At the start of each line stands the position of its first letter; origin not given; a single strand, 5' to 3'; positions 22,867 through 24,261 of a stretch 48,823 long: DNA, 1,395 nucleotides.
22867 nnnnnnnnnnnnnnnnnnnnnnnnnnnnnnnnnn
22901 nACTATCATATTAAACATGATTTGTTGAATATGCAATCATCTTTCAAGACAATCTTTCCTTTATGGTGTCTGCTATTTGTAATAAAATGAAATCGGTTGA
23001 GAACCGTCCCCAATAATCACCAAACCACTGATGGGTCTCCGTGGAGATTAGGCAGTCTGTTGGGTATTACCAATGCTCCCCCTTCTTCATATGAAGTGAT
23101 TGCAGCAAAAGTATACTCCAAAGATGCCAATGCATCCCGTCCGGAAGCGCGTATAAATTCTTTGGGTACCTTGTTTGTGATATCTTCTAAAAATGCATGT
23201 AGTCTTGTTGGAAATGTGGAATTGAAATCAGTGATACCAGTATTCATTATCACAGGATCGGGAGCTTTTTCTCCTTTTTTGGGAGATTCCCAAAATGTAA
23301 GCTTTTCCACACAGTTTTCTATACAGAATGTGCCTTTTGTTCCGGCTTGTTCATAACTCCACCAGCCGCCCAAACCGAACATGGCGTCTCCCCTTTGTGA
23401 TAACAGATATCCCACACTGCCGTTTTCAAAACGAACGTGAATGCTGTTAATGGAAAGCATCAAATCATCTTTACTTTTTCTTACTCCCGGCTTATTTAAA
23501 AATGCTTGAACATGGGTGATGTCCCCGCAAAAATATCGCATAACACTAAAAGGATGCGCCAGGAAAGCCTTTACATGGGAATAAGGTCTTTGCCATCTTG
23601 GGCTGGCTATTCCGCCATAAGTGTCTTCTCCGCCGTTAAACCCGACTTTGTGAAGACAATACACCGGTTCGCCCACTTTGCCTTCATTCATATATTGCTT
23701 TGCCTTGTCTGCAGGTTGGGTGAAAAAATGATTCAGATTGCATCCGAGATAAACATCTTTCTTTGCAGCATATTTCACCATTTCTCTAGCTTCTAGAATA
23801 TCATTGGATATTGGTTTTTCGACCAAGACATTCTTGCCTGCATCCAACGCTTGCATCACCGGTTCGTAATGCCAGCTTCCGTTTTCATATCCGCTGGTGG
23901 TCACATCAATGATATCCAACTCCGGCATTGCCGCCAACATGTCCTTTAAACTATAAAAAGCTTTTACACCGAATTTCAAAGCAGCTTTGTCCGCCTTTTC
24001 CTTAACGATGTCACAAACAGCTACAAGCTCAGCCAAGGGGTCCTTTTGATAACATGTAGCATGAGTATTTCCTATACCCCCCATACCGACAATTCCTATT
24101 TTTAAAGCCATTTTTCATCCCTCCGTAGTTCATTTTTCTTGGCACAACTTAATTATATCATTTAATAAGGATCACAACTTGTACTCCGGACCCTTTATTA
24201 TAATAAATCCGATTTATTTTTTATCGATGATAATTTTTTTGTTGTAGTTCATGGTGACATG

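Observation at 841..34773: Family of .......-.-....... elements: 6 same-orientation intergenic copies, two as approximately 50-bp perfect palindromes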

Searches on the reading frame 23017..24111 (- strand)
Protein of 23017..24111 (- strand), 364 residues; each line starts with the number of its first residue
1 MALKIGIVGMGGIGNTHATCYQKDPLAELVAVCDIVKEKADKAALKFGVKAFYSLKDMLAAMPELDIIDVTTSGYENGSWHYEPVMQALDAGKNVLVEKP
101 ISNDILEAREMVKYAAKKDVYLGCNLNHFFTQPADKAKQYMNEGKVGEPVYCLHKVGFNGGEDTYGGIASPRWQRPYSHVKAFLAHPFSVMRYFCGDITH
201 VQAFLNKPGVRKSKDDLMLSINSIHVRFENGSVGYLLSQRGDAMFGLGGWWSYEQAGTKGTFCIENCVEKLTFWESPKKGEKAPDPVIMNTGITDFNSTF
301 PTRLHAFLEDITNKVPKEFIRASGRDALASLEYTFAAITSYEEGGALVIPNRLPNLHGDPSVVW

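Call 6: search_protein_families(library=ncbifam, proteins=[window:23017-24111:-])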
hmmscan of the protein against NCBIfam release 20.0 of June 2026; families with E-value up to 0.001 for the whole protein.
window:23017-24111:- (364 aa): 10 families
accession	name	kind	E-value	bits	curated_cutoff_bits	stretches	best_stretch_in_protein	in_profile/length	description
TIGR04380.1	myo_inos_iolG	equivalog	4.1e-26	91.6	355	1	3-150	2-146/330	inositol 2-dehydrogenase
NF040723.1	UDP-GlcNAcDh_Arch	equivalog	1.4e-23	83.9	450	1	3-151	1-143/302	UDP-N-acetylglucosamine 3-dehydrogenase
NF052479.1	LevoglcsnDh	equivalog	2.1e-17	62.9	650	1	3-204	4-211/386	levoglucosan dehydrogenase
NF052679.1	InsChiInosDhIolG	equivalog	2.1e-15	56.6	540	1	1-154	1-155/343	bifunctional inositol 2-dehydrogenase/D-chiro-inositol 1-dehydrogenase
NF058563.1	BT_2159_fam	equivalog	2.7e-10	39.8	650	1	3-148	1-142/350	disaccharide 3-dehydrogenase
NF058561.1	BT_2158_fam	equivalog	1.1e-09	37.5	750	1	3-148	36-176/487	glycoside 3-dehydrogenase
NF007574.0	PRK10206.1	equivalog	5.7e-09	35.5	352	1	38-150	39-147/345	oxidoreductase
NF041392.1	XylDh_Gfo6_Halo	equivalog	6.3e-09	35.1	350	1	26-152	41-166/350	D-xylose 1-dehydrogenase Gfo6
NF008607.0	PRK11579.1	subfamily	3.2e-08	33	330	1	3-152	5-148/346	oxidoreductase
NF009830.0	PRK13304.1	equivalog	9.4e-06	25.3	267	1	3-97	2-90/265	aspartate dehydrogenase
